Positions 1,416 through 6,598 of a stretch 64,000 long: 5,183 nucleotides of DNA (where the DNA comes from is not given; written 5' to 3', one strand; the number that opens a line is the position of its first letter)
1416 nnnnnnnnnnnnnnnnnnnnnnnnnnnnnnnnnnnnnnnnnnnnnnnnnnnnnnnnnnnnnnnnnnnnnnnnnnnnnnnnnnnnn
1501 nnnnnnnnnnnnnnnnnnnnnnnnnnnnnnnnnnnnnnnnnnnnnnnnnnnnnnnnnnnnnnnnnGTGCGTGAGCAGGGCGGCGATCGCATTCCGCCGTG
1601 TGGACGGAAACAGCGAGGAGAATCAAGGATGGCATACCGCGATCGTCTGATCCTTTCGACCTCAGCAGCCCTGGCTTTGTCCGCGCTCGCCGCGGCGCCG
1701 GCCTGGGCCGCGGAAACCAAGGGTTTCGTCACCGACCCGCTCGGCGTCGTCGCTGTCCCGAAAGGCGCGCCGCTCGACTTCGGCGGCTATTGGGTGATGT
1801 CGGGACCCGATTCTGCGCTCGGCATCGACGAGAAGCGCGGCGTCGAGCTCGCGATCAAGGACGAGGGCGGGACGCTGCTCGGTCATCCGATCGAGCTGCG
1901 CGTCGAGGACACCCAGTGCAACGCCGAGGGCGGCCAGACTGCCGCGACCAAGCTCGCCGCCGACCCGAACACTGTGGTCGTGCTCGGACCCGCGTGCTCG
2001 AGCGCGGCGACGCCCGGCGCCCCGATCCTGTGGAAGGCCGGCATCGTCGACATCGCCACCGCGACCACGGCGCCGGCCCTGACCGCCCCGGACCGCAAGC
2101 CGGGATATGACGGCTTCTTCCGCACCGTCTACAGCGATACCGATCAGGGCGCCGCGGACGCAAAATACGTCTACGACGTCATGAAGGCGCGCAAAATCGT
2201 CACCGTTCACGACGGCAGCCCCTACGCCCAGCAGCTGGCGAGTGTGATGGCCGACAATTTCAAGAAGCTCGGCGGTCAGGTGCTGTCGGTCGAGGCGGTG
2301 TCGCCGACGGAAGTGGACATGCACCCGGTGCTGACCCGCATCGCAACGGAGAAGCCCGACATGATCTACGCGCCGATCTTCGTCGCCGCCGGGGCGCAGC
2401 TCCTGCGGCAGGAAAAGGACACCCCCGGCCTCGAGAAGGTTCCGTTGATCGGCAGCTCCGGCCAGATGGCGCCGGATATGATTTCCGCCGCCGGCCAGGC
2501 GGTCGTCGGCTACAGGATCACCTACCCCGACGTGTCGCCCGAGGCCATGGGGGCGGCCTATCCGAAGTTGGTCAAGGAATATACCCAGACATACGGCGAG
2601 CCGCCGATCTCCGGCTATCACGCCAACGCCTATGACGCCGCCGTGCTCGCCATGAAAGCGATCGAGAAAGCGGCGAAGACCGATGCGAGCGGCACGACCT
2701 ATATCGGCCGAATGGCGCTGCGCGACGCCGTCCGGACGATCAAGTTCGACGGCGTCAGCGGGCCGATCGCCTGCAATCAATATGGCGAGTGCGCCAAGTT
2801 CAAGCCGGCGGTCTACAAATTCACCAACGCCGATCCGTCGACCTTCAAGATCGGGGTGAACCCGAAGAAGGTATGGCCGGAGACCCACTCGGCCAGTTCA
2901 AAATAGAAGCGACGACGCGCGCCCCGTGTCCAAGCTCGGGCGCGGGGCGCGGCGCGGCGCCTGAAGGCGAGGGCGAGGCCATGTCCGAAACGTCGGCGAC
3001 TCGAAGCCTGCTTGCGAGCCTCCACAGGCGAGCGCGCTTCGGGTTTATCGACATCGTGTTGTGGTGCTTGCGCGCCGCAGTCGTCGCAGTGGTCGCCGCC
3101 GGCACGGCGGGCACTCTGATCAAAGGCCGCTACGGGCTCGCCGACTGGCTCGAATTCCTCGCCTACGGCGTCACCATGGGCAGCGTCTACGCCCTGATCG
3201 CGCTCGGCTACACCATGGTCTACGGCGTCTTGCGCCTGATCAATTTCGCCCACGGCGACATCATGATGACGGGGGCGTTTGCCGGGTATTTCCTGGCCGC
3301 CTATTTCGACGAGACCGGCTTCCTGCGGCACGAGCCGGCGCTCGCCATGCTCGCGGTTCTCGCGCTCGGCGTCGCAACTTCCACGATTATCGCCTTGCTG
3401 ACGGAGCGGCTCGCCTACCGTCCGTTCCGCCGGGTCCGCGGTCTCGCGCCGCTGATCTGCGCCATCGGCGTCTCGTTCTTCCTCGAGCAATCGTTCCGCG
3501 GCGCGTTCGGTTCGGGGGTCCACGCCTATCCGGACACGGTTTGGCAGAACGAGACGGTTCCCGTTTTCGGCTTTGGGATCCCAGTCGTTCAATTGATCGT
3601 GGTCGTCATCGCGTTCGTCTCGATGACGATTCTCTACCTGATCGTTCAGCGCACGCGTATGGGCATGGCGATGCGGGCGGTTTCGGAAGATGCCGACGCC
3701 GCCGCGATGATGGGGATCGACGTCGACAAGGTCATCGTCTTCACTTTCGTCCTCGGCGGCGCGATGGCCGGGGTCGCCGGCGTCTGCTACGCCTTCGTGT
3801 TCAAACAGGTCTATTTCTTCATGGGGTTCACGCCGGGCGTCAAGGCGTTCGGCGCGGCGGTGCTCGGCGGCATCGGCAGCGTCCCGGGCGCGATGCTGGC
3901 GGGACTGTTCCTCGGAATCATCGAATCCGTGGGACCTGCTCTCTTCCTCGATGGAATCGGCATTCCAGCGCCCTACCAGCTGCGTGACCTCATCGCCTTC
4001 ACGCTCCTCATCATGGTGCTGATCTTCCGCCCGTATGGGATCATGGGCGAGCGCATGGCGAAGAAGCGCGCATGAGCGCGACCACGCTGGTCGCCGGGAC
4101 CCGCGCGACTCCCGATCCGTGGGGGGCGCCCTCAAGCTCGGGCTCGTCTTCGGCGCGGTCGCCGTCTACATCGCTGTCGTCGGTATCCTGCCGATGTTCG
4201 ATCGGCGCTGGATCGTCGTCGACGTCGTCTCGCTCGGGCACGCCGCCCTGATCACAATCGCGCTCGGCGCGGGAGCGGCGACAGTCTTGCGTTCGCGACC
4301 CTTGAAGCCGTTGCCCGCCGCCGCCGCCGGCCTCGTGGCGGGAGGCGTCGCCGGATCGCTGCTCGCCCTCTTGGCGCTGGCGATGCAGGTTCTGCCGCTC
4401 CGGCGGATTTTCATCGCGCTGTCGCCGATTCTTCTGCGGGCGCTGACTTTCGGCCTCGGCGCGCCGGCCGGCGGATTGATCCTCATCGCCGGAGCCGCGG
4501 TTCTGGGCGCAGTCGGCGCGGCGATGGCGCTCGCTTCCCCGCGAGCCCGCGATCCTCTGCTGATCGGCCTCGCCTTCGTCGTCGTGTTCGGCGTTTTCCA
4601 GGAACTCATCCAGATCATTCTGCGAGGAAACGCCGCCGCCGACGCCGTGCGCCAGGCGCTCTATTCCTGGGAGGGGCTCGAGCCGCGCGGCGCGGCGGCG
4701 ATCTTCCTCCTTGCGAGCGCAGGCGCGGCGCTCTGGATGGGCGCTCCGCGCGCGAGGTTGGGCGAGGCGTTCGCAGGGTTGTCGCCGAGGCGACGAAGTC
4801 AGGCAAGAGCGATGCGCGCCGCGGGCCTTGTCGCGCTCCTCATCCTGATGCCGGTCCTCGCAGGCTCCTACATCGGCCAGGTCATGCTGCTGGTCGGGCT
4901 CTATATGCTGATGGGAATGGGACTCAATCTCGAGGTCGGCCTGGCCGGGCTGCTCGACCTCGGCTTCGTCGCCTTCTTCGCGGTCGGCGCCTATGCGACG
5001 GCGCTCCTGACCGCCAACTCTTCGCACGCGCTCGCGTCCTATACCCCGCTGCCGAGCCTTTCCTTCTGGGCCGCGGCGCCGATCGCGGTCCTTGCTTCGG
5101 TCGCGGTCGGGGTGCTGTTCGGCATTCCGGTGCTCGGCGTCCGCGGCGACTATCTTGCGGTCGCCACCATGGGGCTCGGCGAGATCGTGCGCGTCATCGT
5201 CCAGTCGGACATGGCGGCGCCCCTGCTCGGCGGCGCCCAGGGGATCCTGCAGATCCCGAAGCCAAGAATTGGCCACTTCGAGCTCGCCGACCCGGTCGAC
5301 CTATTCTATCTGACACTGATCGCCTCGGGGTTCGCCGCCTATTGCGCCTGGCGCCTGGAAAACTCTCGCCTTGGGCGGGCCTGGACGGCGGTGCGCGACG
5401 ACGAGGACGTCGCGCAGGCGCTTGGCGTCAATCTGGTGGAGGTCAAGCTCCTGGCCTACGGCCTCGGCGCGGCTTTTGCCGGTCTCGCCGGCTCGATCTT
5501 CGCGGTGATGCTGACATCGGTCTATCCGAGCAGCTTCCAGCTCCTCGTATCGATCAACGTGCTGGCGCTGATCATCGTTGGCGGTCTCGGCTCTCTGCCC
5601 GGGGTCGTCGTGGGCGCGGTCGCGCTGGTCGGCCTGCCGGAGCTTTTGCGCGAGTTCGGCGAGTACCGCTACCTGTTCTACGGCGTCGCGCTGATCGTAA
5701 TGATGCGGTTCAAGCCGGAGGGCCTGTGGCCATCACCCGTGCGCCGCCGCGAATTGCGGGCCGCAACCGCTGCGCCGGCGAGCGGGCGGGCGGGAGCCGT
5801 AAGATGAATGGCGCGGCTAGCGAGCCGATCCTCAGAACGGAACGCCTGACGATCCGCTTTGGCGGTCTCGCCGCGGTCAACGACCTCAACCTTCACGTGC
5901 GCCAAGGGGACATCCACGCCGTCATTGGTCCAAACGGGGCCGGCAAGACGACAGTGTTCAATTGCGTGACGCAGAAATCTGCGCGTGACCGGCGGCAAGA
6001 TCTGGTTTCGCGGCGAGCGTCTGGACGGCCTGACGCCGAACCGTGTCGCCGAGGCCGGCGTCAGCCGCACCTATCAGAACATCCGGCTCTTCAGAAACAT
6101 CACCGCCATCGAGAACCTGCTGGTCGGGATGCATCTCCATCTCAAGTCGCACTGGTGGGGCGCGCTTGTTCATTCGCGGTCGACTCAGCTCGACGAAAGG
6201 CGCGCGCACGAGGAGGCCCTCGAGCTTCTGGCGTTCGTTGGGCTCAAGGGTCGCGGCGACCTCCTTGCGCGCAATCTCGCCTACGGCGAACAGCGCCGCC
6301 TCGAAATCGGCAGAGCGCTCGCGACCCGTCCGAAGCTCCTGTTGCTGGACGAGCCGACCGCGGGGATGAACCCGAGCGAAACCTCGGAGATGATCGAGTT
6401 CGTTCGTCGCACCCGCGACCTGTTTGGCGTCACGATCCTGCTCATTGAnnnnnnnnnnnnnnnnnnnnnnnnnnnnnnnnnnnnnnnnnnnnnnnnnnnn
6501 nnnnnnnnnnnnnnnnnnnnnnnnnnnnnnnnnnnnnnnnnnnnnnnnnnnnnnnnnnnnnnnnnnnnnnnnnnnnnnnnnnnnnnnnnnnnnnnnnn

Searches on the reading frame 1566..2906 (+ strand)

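Call 45: search_protein_families(library=pfam, proteins=[window:1566-2906:+], max_evalue=0.0001)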
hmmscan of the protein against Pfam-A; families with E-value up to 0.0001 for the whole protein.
window:1566-2906:+ (446 aa): 3 families
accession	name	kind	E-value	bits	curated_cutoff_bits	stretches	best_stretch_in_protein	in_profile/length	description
PF13458.12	Peripla_BP_6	-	7e-45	154.6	31.7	1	72-402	4-321/343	Periplasmic binding protein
PF01094.35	ANF_receptor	-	8.4e-24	84.7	25.4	1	97-417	13-348/353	Receptor family ligand binding region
PF13433.12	Peripla_BP_5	-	2.7e-08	33.7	27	0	199-404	125-321/363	Periplasmic binding protein domain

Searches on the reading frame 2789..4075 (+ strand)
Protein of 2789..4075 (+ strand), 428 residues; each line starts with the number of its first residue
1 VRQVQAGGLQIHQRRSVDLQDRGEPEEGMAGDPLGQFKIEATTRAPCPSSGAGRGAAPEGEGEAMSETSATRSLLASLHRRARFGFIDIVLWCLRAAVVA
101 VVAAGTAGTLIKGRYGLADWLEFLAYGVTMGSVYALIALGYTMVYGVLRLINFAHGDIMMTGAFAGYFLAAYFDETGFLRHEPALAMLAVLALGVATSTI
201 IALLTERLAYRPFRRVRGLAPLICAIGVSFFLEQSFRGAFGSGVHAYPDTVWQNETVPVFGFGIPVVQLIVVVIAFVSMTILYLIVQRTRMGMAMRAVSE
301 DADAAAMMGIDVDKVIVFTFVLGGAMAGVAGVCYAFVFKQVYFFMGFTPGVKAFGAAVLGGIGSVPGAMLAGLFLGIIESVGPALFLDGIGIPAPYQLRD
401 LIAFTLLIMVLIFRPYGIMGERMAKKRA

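Call 45: search_protein_families(library=pfam, proteins=[window:2789-4075:+], max_evalue=0.0001)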
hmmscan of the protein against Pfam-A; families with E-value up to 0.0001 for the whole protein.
window:2789-4075:+ (428 aa): 1 family
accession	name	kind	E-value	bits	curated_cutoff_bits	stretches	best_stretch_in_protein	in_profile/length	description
PF02653.21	BPD_transp_2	-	1e-47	163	26.8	1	124-411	2-269/269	Branched-chain amino acid transport system / permease component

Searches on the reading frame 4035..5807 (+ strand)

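Call 45: search_protein_families(library=pfam, proteins=[window:4035-5807:+], max_evalue=0.0001)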
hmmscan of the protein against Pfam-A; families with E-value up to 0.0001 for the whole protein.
window:4035-5807:+ (590 aa): 1 family
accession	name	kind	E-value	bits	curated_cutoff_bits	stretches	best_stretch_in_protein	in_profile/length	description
PF02653.21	BPD_transp_2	-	1.7e-42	145.9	26.8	1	280-557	2-269/269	Branched-chain amino acid transport system / permease component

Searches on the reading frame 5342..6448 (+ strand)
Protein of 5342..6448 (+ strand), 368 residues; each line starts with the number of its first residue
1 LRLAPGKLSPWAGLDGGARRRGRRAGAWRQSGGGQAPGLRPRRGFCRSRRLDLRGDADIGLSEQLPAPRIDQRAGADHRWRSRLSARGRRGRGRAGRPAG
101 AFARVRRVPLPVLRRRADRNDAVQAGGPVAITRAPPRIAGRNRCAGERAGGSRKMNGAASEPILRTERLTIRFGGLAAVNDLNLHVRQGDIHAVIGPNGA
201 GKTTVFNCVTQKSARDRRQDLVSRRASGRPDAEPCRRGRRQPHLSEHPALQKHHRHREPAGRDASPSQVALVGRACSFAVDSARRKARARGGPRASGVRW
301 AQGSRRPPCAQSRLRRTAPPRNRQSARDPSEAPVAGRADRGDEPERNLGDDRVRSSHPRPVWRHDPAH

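Call 45: search_protein_families(library=pfam, proteins=[window:5342-6448:+], max_evalue=0.0001)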
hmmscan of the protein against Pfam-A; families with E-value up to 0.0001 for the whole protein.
window:5342-6448:+ (368 aa): 1 family
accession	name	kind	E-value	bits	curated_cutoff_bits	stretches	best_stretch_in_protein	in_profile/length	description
PF00005.33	ABC_tran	-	2.3e-08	35.1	25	1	179-259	1-79/137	ABC transporter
